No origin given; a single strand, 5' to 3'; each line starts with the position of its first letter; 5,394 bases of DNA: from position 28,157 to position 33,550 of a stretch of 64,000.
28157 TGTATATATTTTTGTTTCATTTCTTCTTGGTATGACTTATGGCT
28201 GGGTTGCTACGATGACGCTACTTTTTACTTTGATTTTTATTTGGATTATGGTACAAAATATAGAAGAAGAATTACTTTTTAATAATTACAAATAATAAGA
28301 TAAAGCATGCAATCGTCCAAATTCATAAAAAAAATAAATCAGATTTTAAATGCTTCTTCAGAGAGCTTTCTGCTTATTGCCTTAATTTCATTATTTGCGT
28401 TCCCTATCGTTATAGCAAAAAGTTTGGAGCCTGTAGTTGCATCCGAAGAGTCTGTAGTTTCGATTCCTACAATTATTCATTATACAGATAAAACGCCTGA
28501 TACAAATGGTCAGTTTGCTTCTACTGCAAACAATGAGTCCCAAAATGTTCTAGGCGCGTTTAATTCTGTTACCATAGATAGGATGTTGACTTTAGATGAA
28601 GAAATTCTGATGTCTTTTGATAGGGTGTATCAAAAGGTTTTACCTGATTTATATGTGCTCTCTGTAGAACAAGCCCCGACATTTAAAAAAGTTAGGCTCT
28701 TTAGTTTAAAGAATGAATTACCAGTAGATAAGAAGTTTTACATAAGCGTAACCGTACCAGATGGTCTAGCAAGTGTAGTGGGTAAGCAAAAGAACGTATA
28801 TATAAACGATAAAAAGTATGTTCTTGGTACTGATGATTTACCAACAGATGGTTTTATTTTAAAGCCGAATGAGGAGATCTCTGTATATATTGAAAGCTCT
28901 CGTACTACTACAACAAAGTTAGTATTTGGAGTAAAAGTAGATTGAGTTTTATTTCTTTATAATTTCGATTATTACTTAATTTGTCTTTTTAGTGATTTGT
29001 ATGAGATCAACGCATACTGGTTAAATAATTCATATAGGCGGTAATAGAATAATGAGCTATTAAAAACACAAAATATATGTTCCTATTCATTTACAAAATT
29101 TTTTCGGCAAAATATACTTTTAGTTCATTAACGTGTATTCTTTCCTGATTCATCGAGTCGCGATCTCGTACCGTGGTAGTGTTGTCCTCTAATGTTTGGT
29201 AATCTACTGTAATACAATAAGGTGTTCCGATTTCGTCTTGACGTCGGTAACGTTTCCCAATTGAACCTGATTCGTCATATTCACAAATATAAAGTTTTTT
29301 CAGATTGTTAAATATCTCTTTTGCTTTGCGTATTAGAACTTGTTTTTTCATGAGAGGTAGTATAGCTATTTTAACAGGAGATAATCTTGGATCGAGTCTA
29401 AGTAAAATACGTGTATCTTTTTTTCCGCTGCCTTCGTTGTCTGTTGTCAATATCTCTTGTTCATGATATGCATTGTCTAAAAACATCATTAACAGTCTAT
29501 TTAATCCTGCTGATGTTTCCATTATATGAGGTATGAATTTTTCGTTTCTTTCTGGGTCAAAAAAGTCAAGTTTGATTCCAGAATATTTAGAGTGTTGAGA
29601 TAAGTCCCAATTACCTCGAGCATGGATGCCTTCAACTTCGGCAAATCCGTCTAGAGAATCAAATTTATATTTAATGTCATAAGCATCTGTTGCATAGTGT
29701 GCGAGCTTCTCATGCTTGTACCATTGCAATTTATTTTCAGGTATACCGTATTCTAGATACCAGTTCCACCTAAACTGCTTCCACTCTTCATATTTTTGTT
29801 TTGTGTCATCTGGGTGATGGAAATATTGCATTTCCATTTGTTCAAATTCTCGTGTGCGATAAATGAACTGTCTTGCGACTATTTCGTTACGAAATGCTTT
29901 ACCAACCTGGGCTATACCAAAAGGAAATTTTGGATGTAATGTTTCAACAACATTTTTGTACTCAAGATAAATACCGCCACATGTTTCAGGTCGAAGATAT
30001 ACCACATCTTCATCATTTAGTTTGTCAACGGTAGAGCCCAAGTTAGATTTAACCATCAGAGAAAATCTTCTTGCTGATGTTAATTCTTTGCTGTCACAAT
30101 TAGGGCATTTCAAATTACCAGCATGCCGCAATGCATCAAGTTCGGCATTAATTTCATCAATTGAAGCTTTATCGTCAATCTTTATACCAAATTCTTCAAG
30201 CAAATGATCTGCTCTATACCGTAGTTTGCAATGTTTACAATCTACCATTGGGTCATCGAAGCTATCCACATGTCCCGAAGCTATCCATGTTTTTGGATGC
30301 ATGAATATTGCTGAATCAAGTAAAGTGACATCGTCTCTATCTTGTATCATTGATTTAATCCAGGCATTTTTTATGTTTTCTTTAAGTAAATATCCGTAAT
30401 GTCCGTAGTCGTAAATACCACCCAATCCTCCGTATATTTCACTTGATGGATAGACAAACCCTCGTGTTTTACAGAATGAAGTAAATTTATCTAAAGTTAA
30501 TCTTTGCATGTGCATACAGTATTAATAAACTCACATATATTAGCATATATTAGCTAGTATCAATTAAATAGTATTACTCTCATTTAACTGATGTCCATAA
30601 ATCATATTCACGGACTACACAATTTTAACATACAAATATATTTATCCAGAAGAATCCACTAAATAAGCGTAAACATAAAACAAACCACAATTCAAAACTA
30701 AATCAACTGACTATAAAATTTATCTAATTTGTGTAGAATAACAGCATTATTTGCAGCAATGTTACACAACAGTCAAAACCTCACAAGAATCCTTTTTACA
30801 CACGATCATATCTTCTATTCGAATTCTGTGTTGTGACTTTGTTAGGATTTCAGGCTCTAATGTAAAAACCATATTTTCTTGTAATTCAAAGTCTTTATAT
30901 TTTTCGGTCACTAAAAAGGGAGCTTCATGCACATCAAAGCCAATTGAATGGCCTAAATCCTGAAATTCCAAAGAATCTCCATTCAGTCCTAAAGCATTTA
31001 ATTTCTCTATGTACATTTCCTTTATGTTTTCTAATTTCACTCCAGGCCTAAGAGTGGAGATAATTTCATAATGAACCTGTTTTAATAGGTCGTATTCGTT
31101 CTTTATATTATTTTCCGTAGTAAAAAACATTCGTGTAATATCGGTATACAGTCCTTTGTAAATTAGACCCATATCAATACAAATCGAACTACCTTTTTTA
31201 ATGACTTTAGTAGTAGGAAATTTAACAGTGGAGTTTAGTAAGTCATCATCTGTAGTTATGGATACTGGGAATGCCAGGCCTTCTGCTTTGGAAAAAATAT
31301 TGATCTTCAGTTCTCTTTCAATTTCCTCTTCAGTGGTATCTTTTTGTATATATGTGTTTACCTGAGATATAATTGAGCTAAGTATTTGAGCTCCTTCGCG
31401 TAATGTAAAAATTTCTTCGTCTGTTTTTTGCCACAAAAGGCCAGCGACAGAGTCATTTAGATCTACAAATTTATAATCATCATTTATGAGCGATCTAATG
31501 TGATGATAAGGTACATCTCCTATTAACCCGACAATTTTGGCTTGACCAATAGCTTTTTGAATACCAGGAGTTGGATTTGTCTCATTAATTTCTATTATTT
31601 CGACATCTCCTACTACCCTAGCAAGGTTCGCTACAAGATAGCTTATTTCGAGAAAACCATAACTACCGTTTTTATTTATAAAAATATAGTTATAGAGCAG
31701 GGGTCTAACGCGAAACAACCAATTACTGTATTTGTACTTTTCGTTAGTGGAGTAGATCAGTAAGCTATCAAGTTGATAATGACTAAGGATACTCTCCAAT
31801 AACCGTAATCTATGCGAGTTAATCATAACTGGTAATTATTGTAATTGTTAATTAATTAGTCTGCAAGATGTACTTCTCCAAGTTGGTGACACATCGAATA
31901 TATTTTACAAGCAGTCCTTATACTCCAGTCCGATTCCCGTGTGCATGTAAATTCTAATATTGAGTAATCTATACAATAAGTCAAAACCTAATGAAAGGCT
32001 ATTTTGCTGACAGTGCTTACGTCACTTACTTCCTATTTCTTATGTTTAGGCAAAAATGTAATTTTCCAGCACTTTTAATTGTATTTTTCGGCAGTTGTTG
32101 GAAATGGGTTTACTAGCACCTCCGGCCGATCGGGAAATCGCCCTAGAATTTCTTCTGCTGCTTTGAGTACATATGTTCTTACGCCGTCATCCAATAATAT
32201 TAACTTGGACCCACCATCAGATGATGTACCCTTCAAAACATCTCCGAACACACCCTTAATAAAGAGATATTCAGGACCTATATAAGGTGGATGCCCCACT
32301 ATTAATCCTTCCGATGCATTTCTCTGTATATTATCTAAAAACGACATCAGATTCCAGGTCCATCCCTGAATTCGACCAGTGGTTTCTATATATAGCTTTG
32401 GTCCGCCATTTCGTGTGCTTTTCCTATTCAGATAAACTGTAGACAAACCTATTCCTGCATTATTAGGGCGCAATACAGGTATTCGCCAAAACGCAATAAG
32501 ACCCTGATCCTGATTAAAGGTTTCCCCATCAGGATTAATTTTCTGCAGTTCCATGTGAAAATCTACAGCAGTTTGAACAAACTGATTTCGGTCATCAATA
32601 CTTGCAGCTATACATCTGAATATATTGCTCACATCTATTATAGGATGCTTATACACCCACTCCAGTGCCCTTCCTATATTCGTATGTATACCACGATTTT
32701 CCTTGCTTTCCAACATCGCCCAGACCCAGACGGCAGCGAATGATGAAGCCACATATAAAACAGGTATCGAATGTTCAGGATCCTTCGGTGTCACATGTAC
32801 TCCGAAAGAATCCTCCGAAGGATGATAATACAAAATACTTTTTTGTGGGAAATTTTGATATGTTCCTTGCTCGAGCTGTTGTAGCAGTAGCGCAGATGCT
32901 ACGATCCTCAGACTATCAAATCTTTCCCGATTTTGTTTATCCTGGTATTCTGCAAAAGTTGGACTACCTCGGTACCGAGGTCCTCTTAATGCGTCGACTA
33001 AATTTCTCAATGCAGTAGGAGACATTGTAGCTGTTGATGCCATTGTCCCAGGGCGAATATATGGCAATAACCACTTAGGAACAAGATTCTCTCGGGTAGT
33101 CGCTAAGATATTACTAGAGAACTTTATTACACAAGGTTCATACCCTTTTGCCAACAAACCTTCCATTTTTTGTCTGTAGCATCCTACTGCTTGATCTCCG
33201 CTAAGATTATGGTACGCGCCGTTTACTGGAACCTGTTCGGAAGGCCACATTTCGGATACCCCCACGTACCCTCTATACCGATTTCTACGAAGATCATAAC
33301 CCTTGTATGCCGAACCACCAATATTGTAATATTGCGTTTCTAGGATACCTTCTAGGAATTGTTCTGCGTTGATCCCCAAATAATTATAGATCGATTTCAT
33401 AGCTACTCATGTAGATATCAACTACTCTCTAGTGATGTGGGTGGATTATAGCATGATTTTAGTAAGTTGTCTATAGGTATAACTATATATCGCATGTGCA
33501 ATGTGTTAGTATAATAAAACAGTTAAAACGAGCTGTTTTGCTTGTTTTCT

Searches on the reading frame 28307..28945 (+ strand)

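Call 12: search_protein_families(library=pfam, proteins=[window:28307-28945:+], max_evalue=0.001)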
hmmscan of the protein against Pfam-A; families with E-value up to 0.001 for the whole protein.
window:28307-28945:+ (212 aa): 0 families

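Call 32: search_protein_families(library=pfam, proteins=[window:28307-28945:+], max_evalue=1)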
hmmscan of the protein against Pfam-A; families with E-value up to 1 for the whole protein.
window:28307-28945:+ (212 aa): 1 family
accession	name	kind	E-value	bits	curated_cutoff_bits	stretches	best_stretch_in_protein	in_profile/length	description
PF23839.1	DUF7209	-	0.099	12.8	27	1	166-202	12-48/77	Family of unknown function (DUF7209)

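Call 54: search_protein_families(library=padloc, proteins=[window:28307-28945:+], max_evalue=0.1)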
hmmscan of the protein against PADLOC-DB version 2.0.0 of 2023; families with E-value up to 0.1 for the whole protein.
window:28307-28945:+ (212 aa): 0 families

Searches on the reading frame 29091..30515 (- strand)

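Call 12: search_protein_families(library=pfam, proteins=[window:29091-30515:-], max_evalue=0.001)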
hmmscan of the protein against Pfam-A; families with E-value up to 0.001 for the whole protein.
window:29091-30515:- (474 aa): 2 families
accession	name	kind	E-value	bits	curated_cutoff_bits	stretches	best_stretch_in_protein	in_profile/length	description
PF03129.25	HGTP_anticodon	-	7.2e-20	71.4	21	1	382-470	1-92/94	Anticodon binding domain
PF00587.30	tRNA-synt_2b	-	2.8e-15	57.3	29.3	1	169-348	8-178/179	tRNA synthetase class II core domain (G, H, P, S and T)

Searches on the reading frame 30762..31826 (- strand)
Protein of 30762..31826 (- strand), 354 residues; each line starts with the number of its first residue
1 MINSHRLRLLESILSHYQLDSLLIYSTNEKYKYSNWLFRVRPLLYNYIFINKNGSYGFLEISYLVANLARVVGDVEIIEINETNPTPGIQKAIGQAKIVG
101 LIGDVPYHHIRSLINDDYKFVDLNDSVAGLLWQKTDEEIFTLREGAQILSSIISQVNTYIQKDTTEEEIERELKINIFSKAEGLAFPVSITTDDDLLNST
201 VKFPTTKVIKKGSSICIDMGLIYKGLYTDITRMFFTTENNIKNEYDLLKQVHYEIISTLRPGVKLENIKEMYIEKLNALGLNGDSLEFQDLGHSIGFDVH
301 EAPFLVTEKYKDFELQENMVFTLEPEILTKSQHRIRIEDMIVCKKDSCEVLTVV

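Call 12: search_protein_families(library=pfam, proteins=[window:30762-31826:-], max_evalue=0.001)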
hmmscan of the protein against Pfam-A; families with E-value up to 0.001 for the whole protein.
window:30762-31826:- (354 aa): 1 family
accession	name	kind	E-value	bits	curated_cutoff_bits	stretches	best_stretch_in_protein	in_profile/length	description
PF00557.29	Peptidase_M24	-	3.3e-35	122.2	23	1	142-344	3-207/208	Metallopeptidase family M24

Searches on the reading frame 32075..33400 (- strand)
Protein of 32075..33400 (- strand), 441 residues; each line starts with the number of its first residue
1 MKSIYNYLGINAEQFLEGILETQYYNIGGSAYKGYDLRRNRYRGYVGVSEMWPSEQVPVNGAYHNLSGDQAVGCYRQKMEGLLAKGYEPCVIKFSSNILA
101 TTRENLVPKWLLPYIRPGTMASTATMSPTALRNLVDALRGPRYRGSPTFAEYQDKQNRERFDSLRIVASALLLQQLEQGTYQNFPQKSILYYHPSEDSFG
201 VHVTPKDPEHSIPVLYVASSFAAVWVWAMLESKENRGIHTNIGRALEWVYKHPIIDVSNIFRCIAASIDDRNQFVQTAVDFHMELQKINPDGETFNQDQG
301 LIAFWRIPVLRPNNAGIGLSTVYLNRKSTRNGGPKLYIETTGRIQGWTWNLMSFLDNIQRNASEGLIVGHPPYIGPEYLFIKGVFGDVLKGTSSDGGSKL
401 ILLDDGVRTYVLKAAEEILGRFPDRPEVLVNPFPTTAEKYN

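Call 12: search_protein_families(library=pfam, proteins=[window:32075-33400:-], max_evalue=0.001)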
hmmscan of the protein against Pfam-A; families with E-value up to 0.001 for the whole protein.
window:32075-33400:- (441 aa): 0 families

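Call 32: search_protein_families(library=pfam, proteins=[window:32075-33400:-], max_evalue=1)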
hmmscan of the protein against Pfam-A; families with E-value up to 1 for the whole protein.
window:32075-33400:- (441 aa): 1 family
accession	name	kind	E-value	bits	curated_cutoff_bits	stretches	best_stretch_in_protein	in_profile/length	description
PF19736.4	DUF6226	-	0.13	12.4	26.8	1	142-227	18-105/205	Family of unknown function (DUF6226)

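Call 54: search_protein_families(library=padloc, proteins=[window:32075-33400:-], max_evalue=0.1)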
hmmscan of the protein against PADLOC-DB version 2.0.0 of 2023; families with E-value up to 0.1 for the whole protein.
window:32075-33400:- (441 aa): 0 families
